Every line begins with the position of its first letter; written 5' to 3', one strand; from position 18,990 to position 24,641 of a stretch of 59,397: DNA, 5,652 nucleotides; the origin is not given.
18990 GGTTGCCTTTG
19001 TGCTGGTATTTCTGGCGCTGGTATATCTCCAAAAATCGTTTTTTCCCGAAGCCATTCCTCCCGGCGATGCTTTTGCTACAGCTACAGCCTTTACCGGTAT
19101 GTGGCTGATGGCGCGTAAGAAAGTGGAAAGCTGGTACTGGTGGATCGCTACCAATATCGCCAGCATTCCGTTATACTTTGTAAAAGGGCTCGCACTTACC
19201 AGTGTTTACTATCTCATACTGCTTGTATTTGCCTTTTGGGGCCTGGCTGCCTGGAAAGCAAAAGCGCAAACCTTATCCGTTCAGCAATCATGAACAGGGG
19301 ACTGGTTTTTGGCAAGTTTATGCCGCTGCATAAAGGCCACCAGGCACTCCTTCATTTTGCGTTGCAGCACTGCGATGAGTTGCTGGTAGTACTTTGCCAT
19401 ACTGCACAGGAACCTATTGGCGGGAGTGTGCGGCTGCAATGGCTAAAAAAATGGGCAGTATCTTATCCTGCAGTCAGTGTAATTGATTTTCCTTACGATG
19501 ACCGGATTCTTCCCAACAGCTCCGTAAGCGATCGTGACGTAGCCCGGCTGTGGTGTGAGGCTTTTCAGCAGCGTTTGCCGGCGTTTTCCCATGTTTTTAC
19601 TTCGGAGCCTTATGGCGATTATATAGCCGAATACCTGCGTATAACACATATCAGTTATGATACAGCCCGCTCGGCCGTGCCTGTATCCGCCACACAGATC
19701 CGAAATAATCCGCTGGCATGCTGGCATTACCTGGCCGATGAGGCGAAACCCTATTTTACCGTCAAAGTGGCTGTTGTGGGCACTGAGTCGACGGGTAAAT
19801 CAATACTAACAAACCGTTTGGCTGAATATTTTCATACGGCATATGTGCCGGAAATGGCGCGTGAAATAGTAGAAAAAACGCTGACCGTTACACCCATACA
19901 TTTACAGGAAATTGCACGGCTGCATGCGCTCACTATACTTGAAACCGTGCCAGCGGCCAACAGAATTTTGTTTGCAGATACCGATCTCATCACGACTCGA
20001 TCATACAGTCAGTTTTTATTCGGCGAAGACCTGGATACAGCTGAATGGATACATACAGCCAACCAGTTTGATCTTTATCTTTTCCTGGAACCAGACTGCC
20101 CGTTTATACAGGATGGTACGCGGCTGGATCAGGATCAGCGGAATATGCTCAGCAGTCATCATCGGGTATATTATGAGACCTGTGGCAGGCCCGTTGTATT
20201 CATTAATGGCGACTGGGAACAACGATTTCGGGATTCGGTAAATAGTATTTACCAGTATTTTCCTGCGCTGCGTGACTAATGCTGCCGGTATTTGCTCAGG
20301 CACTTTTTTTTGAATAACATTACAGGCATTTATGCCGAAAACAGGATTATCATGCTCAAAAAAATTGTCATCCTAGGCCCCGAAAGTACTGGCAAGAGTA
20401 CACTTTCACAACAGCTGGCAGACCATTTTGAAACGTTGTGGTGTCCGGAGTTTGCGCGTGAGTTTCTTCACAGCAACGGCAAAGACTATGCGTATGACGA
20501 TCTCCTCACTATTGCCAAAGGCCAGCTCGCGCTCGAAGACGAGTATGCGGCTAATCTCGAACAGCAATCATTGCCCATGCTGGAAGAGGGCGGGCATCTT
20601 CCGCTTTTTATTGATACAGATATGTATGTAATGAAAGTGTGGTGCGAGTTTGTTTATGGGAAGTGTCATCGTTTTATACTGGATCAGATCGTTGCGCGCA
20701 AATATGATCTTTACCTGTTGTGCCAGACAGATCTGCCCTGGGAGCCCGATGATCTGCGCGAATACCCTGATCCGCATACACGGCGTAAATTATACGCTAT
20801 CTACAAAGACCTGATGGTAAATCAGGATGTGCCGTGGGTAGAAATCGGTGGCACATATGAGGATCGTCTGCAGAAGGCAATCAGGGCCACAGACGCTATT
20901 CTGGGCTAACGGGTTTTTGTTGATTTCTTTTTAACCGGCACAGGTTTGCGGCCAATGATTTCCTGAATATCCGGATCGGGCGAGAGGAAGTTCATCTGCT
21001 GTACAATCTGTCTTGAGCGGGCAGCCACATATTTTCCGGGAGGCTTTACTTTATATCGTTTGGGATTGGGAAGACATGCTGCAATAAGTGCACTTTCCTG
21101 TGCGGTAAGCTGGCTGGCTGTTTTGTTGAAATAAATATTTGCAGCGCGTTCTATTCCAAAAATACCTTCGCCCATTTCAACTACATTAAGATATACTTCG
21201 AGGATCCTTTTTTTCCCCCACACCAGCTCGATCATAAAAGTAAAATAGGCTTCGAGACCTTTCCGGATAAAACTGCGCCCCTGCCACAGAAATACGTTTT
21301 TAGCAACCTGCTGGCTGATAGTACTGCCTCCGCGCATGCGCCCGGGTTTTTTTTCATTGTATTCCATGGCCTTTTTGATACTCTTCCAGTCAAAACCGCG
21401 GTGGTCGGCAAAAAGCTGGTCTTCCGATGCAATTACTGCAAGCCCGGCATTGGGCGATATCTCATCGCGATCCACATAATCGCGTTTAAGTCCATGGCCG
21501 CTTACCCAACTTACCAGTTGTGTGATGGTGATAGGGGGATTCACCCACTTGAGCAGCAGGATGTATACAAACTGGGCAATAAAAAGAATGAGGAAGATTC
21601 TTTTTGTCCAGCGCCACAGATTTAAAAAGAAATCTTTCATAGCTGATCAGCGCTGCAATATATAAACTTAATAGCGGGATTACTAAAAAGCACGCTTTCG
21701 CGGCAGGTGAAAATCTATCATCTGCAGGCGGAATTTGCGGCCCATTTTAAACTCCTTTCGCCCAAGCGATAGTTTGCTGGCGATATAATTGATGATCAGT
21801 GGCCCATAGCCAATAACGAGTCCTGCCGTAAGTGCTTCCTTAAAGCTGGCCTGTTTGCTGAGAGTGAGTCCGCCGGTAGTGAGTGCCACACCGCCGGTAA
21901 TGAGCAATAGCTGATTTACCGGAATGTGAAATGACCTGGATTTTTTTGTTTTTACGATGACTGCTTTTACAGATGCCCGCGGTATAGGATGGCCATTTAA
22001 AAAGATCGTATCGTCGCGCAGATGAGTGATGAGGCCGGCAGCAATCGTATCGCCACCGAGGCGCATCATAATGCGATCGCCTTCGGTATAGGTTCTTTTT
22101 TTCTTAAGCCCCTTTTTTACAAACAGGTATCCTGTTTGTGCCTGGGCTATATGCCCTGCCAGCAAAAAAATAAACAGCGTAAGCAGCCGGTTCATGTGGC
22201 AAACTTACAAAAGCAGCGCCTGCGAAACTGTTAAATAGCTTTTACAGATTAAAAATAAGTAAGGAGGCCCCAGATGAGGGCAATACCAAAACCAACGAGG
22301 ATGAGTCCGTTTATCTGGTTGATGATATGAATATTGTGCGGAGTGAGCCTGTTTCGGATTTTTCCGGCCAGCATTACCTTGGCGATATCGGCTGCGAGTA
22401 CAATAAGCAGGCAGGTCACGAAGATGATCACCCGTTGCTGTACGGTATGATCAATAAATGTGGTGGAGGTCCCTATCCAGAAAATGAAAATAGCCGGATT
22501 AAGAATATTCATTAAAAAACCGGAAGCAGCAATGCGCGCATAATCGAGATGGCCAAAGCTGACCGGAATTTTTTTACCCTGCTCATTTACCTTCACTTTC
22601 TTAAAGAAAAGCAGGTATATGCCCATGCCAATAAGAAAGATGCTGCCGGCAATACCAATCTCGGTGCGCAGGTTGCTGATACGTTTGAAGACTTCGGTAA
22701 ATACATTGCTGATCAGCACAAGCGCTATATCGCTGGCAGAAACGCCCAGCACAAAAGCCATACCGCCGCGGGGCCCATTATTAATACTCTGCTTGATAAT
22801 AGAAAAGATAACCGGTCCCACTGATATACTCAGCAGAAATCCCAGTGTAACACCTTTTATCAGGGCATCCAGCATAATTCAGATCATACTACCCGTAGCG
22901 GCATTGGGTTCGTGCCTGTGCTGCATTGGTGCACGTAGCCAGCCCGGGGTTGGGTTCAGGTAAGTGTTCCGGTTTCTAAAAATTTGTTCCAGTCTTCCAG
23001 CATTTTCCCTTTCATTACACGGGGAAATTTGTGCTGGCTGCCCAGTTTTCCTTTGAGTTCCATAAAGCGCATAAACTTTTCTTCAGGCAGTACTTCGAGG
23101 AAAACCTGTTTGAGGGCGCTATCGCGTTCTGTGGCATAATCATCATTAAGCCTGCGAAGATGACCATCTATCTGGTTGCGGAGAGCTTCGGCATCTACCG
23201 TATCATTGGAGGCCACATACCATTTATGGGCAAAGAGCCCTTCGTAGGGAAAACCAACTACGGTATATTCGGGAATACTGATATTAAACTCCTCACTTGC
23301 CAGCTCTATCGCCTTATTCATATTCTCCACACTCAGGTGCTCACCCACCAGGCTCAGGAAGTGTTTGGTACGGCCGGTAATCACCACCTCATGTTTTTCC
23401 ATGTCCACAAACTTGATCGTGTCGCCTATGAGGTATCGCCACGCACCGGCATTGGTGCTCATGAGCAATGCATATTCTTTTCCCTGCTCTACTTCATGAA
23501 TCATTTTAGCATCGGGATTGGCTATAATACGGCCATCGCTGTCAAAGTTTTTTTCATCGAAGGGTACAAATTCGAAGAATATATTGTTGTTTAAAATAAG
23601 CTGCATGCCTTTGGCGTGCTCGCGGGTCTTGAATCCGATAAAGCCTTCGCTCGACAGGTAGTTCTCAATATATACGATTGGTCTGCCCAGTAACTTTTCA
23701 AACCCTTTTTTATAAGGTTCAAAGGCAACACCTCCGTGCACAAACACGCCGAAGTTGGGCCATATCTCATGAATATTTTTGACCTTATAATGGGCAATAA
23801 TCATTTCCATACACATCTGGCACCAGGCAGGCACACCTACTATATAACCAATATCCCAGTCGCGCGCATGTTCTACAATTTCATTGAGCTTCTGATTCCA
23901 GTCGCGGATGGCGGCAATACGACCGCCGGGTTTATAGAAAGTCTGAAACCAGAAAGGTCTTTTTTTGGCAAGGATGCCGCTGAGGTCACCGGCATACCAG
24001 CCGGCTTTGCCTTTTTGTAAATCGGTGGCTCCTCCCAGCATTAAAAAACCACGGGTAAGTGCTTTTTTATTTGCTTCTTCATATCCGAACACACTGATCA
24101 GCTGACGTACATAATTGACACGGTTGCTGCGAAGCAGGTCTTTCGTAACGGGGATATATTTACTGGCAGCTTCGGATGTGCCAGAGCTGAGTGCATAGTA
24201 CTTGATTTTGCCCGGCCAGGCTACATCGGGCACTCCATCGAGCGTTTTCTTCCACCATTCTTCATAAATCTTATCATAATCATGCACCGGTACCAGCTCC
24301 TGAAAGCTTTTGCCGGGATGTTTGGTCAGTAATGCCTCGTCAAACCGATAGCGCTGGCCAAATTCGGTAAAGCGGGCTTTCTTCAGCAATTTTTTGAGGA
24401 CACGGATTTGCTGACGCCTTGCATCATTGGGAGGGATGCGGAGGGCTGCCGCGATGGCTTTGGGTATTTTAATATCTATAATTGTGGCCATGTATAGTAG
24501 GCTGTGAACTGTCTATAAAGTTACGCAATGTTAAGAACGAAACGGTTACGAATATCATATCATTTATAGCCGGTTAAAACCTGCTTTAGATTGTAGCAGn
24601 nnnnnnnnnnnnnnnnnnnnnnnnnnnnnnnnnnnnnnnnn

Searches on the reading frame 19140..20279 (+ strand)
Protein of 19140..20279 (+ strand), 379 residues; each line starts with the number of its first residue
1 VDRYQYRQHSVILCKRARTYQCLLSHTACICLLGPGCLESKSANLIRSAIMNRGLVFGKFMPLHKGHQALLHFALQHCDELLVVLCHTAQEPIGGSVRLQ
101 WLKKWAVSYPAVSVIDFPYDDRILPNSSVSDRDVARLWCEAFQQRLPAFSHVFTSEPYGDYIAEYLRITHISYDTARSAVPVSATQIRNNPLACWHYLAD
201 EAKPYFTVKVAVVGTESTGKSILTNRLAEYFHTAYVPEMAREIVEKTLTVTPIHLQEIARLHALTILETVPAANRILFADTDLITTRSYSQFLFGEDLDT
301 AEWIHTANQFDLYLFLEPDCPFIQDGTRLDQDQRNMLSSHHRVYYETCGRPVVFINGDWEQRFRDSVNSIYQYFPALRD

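Call 36: search_protein_families(library=pfam, proteins=[window:19140-20279:+], max_evalue=0.00001)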
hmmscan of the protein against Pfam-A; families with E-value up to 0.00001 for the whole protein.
window:19140-20279:+ (379 aa): 1 family
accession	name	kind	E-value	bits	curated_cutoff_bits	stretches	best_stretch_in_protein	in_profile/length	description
PF13521.12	AAA_28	-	1.4e-25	90.8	27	1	209-362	1-164/164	AAA domain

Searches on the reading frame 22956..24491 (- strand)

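Call 36: search_protein_families(library=pfam, proteins=[window:22956-24491:-], max_evalue=0.00001)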
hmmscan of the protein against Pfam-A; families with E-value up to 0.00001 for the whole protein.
window:22956-24491:- (511 aa): 3 families
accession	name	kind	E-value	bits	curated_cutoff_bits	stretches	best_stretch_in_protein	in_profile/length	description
PF03321.19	GH3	-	1.6e-30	106.9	23.6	1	23-188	11-169/304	GH3 family N-terminal domain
PF23571.1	GH3_M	-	1.8e-15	57.2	23.6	1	298-365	2-64/75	GH3 family central domain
PF23572.1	GH3_C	-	2.7e-10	41.4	23.6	1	389-494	1-116/119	GH3 family C-terminal domain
